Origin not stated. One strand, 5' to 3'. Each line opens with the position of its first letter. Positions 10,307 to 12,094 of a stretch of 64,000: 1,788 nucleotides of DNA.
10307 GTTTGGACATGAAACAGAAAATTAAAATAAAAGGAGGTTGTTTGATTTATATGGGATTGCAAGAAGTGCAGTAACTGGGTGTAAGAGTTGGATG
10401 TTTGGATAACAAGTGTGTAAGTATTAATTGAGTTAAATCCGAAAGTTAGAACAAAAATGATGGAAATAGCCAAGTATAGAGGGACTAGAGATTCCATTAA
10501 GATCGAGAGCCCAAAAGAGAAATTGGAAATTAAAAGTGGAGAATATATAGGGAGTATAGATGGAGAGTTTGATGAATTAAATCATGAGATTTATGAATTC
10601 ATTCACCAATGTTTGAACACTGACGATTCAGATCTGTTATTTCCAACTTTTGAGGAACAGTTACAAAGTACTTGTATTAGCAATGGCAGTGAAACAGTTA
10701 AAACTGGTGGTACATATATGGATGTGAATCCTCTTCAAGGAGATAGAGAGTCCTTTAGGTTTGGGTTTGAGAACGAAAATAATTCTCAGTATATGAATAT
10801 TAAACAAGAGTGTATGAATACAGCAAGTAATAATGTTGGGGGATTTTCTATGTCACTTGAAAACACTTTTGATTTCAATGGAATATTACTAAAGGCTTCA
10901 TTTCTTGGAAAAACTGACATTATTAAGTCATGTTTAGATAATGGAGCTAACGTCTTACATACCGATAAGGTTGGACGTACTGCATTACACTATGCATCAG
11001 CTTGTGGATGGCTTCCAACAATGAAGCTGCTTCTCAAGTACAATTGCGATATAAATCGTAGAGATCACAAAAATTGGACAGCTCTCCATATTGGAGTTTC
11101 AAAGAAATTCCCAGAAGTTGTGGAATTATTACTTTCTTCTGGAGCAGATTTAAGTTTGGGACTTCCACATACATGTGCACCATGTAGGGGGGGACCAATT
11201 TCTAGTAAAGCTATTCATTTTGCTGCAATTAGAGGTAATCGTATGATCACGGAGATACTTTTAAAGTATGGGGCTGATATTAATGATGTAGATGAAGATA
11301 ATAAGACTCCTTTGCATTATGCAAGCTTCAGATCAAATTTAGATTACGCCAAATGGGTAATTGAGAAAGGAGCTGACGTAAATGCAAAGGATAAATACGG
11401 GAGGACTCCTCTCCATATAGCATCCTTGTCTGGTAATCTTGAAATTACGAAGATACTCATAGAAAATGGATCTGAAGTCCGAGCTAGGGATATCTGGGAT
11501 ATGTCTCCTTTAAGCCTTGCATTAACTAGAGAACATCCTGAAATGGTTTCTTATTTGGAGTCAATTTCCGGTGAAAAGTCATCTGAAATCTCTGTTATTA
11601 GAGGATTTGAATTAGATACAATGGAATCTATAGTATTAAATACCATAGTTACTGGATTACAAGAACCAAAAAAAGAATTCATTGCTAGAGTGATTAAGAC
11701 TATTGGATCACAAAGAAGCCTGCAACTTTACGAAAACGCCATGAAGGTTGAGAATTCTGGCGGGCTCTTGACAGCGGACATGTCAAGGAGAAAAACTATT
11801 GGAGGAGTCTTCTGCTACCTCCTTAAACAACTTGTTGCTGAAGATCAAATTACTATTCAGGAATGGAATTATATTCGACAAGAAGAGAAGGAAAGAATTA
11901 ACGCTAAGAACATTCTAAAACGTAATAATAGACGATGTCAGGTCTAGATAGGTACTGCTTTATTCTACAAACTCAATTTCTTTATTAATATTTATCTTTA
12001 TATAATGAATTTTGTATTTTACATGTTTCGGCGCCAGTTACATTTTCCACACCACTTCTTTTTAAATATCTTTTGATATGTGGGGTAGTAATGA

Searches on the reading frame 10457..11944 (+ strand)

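Call 36: search_protein_families(library=pfam, proteins=[window:10457-11944:+], max_evalue=0.001)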
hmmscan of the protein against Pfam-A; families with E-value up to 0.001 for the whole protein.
window:10457-11944:+ (496 aa): 7 families
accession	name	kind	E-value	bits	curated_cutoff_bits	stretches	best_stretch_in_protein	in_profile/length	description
PF13637.12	Ank_4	-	1.3e-43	146.5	22.7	5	293-335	8-50/50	Ankyrin repeats (many copies)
PF12796.13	Ank_2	-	1.6e-42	144.4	27.3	3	146-233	3-87/90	Ankyrin repeats (3 copies)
PF00023.36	Ank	-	1.7e-42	141.4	21.1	4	314-345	1-32/33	Ankyrin repeat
PF13606.12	Ank_3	-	9.6e-33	108.5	22.3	2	314-342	1-29/30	Ankyrin repeat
PF13857.12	Ank_5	-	6.8e-30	103.3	27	3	302-355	2-56/56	Ankyrin repeats (many copies)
PF10258.14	PHAX_RNA-bd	-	1.5e-22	79.8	25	1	394-479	2-84/84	Phosphorylated adapter RNA export protein, RNA-binding domain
PF23745.1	ANK_LRRK2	-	6.9e-05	23.1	27.5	0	255-280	37-62/130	LRRK2 ANK repeat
